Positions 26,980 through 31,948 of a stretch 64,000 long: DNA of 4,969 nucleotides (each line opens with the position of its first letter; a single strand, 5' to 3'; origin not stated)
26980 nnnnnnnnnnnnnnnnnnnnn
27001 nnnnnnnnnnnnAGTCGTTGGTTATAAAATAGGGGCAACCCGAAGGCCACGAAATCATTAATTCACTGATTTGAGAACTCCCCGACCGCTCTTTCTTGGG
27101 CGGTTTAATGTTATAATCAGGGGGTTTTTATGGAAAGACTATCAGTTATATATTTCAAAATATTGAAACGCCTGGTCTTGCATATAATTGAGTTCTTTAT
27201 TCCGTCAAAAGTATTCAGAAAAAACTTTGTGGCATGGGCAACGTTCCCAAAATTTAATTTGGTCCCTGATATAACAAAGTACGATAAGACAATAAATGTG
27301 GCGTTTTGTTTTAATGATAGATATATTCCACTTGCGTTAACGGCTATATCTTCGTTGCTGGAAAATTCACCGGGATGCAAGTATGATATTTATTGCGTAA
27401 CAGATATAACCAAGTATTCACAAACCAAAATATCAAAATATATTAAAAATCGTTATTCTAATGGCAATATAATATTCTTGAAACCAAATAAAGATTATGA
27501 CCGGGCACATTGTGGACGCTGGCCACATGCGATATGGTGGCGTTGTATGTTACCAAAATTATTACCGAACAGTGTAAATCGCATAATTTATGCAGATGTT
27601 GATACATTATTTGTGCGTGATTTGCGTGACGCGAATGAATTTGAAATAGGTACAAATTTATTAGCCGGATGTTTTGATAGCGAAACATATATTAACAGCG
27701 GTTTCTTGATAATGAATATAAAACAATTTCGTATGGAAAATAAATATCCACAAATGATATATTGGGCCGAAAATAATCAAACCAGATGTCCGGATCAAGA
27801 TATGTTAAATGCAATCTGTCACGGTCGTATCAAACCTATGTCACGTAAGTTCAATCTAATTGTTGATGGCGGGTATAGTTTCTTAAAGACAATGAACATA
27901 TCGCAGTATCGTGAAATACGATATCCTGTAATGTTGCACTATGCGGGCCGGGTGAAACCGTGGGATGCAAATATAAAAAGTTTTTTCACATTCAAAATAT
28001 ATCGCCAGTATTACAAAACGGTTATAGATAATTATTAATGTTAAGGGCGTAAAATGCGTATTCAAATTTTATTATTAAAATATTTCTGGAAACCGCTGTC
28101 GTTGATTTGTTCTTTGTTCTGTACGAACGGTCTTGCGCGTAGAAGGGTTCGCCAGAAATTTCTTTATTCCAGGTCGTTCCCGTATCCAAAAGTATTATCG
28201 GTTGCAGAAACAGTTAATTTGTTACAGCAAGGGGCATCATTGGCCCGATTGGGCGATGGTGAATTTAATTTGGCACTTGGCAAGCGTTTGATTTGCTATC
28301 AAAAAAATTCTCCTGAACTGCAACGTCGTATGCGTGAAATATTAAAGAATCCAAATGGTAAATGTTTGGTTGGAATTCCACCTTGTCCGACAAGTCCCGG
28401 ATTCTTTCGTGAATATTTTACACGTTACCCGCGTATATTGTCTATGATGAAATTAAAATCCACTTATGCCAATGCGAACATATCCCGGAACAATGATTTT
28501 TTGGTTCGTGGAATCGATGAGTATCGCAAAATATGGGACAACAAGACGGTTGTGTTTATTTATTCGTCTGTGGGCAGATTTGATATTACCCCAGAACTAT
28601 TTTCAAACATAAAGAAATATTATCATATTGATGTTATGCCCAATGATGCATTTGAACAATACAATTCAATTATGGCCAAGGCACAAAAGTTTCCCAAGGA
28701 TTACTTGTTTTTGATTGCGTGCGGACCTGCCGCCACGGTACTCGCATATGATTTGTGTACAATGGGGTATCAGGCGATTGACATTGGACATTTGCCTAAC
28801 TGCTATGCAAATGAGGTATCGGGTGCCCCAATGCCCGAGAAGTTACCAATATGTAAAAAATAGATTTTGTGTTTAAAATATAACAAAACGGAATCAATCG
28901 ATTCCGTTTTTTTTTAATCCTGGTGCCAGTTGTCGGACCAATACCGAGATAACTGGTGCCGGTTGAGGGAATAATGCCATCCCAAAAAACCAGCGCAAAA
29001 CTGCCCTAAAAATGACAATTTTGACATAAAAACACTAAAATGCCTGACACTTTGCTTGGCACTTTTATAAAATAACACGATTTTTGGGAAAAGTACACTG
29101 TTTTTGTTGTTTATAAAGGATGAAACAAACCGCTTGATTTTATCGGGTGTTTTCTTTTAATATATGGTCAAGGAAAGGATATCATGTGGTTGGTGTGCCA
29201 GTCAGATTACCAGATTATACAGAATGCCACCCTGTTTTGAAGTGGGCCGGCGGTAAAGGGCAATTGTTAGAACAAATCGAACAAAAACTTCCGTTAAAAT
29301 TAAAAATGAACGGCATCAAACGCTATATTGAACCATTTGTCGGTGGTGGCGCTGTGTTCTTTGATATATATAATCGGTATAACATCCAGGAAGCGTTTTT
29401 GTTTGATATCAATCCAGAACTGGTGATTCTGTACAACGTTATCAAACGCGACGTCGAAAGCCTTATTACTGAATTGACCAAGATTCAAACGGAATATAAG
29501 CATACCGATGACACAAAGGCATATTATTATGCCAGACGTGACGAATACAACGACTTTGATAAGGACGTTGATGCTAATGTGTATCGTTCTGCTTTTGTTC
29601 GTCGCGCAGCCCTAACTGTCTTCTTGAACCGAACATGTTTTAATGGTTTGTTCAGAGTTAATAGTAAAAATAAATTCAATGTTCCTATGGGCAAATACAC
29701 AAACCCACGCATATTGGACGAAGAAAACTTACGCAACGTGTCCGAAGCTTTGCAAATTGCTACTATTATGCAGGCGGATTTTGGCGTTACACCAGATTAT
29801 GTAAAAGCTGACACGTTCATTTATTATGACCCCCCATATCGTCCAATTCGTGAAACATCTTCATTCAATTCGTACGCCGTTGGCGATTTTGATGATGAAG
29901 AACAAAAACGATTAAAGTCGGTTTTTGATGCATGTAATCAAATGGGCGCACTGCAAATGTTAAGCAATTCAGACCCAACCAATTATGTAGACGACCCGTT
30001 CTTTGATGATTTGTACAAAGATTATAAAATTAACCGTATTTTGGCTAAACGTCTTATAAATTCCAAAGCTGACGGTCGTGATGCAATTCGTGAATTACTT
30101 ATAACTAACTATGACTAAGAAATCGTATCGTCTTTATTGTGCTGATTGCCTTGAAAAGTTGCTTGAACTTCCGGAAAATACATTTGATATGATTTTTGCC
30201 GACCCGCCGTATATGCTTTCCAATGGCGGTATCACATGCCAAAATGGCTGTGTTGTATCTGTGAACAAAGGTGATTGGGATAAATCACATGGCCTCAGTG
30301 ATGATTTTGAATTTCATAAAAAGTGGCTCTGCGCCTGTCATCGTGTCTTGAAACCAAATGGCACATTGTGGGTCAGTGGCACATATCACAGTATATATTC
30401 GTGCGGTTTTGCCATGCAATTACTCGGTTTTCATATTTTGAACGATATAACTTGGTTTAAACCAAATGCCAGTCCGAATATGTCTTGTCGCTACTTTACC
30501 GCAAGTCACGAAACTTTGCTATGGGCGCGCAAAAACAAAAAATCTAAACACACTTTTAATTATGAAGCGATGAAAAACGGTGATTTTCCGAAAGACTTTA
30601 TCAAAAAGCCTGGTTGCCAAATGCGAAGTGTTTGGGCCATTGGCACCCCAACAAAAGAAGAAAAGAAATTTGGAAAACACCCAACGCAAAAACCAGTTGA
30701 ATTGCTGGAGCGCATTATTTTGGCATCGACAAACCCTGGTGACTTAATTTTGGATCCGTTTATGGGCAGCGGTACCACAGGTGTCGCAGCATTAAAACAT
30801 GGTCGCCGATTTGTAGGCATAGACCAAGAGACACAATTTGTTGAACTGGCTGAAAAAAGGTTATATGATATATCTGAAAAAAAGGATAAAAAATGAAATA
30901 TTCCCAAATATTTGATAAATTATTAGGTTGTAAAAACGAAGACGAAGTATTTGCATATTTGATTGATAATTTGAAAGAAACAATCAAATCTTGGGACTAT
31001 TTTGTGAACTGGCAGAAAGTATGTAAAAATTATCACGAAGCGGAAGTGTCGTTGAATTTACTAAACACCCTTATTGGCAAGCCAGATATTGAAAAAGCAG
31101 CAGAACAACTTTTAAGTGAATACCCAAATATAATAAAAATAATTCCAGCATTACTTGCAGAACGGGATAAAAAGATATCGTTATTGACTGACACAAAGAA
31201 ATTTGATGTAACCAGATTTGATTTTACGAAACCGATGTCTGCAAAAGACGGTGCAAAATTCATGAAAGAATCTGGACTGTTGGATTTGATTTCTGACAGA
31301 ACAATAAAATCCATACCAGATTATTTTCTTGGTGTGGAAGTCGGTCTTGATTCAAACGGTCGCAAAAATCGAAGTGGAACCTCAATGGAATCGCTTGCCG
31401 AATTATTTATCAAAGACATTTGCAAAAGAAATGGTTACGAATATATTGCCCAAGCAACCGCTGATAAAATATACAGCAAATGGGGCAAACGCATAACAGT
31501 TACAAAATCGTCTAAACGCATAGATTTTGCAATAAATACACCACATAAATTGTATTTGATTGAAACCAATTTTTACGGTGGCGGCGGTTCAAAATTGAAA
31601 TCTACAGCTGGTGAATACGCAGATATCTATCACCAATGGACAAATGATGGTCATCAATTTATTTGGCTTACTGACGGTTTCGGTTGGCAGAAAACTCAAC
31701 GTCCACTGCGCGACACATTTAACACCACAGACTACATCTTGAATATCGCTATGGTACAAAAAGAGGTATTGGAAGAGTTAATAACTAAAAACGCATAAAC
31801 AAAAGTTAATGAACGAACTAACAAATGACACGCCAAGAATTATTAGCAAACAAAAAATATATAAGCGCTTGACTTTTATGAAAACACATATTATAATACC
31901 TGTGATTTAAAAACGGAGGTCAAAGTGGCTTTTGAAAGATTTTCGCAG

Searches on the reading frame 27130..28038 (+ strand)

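Call 25: search_protein_families(library=pfam, proteins=[window:27130-28038:+], max_evalue=0.01)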
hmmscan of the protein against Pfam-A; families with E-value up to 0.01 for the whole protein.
window:27130-28038:+ (302 aa): 1 family
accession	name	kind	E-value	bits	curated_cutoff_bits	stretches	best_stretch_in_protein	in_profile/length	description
PF01501.26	Glyco_transf_8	-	1.9e-32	113.3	24.3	1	56-280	1-251/253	Glycosyl transferase family 8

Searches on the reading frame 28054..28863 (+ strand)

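Call 25: search_protein_families(library=pfam, proteins=[window:28054-28863:+], max_evalue=0.01)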
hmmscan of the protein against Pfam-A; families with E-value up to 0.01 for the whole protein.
window:28054-28863:+ (269 aa): 2 families
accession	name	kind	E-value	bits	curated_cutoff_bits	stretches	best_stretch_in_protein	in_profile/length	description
PF08759.17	GT-D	-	4e-38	131.9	27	1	63-251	1-204/225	Glycosyltransferase GT-D fold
PF22882.2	GT-D-like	-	1.5e-06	28.1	27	1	193-249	152-208/210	GT-D fold-like domain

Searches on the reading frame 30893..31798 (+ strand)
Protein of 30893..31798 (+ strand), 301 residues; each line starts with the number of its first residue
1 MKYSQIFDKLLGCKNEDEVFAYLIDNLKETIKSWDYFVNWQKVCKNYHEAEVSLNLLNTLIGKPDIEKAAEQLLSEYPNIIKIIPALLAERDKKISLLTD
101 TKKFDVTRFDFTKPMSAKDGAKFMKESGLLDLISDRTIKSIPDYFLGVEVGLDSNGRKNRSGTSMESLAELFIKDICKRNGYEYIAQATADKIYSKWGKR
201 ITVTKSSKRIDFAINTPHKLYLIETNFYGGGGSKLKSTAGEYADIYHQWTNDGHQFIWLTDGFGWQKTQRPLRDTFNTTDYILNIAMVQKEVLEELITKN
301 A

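Call 25: search_protein_families(library=pfam, proteins=[window:30893-31798:+], max_evalue=0.01)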
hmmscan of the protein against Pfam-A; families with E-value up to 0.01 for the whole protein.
window:30893-31798:+ (301 aa): 2 families
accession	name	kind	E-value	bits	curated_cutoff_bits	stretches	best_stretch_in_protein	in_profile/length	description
PF04556.18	DpnII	-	2.6e-95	319.3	23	1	20-294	2-277/278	DpnII restriction endonuclease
PF24447.1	RE_BanI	-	0.0051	16.2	28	0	199-297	238-334/338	Type II restriction enzyme BanI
